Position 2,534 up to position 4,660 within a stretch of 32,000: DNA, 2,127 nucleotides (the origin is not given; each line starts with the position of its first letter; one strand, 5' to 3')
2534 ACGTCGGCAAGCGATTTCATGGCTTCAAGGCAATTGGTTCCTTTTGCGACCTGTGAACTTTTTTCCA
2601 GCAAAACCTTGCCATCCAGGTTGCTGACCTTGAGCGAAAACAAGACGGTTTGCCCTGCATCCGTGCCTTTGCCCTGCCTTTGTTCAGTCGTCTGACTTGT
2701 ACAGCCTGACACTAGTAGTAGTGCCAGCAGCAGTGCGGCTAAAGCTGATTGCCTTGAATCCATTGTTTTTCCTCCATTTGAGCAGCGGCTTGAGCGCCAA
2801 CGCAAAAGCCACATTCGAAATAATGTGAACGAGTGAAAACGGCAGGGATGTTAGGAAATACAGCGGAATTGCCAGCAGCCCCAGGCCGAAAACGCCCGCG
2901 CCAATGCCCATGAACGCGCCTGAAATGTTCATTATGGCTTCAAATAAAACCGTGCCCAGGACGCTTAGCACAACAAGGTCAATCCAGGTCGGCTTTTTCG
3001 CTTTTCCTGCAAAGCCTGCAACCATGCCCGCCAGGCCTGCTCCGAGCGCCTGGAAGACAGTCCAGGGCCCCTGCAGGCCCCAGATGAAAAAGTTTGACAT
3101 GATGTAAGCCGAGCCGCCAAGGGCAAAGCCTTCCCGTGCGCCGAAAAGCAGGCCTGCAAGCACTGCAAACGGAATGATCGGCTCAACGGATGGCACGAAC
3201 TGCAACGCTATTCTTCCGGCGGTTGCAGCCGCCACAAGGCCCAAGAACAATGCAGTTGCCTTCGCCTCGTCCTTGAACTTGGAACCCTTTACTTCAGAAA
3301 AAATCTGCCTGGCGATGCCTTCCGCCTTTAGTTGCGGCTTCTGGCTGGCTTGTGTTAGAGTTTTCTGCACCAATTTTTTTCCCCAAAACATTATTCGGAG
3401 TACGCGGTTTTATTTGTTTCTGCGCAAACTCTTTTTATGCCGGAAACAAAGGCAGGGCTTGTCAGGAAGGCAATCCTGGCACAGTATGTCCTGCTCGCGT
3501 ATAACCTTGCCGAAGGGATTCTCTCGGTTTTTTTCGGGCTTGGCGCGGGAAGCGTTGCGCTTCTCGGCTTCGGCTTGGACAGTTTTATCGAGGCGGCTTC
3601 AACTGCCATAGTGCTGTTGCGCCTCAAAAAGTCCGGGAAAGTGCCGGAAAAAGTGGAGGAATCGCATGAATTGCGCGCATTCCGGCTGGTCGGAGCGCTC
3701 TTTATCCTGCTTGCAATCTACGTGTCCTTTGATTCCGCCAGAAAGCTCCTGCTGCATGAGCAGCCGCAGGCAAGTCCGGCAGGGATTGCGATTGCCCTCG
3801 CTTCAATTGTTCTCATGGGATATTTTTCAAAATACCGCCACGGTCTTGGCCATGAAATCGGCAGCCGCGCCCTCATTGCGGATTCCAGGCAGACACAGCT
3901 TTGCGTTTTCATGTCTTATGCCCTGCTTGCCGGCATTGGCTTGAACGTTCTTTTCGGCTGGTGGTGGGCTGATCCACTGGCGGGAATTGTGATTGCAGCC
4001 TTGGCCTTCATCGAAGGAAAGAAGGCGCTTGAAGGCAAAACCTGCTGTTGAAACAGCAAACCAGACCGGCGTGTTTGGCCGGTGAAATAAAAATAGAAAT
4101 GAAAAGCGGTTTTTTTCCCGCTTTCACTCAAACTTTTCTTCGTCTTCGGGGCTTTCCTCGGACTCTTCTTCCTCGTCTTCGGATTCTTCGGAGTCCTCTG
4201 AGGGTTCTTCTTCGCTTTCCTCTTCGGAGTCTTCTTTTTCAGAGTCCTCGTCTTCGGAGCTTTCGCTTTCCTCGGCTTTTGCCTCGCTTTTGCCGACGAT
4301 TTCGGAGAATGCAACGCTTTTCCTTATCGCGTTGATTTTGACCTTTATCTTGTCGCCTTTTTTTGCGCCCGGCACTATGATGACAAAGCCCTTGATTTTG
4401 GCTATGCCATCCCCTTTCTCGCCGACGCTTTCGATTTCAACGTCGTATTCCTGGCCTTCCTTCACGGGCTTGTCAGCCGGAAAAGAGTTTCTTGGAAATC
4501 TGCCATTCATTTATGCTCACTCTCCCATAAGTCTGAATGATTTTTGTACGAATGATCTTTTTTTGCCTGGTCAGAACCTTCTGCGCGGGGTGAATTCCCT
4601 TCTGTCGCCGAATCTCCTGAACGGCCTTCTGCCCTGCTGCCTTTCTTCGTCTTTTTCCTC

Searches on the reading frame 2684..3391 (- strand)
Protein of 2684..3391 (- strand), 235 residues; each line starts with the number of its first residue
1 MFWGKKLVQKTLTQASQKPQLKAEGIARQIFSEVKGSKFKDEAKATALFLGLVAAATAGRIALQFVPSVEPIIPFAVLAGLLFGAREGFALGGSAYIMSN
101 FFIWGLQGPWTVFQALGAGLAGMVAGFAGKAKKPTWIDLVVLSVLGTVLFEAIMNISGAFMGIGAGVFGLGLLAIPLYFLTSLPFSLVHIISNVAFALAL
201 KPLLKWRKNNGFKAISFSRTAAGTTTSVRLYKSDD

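Call 65: search_protein_families(library=pfam, proteins=[window:2684-3391:-], max_evalue=0.01)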
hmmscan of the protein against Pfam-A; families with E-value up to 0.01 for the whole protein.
window:2684-3391:- (235 aa): 0 families

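Call 73: find_encoding_contigs(protein=window:2684-3391:-, flank=10000, max_places=4)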
Protein window:2684-3391:- (235 aa): 3 contigs read that carry it; 1 place shown.
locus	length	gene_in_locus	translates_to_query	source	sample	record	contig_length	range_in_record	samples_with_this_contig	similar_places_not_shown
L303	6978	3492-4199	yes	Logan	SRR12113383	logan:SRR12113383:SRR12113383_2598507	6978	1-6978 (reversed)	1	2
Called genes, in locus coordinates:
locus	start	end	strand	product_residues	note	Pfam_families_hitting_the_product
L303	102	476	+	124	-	-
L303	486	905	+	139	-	PF00572:Ribosomal_L13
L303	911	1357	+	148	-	PF00380:Ribosomal_S9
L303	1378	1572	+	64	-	PF01194:RNA_pol_N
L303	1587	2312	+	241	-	PF00318:Ribosomal_S2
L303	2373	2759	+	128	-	PF01938:TRAM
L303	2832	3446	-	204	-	PF01545:Cation_efflux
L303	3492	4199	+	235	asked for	-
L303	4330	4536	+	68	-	PF14478:DUF4430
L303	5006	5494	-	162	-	-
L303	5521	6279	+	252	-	PF25087:GMPPB_C (faint), PF25084:LbH_EIF2B (faint), PF00132:Hexapep, PF14602:Hexapep_2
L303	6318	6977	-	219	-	?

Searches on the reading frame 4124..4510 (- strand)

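Call 65: search_protein_families(library=pfam, proteins=[window:4124-4510:-], max_evalue=0.01)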
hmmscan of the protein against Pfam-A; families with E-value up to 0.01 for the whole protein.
window:4124-4510:- (128 aa): 1 family
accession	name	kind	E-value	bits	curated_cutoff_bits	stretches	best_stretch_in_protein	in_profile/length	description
PF01938.26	TRAM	-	1.3e-13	51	21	1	15-72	1-61/61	TRAM domain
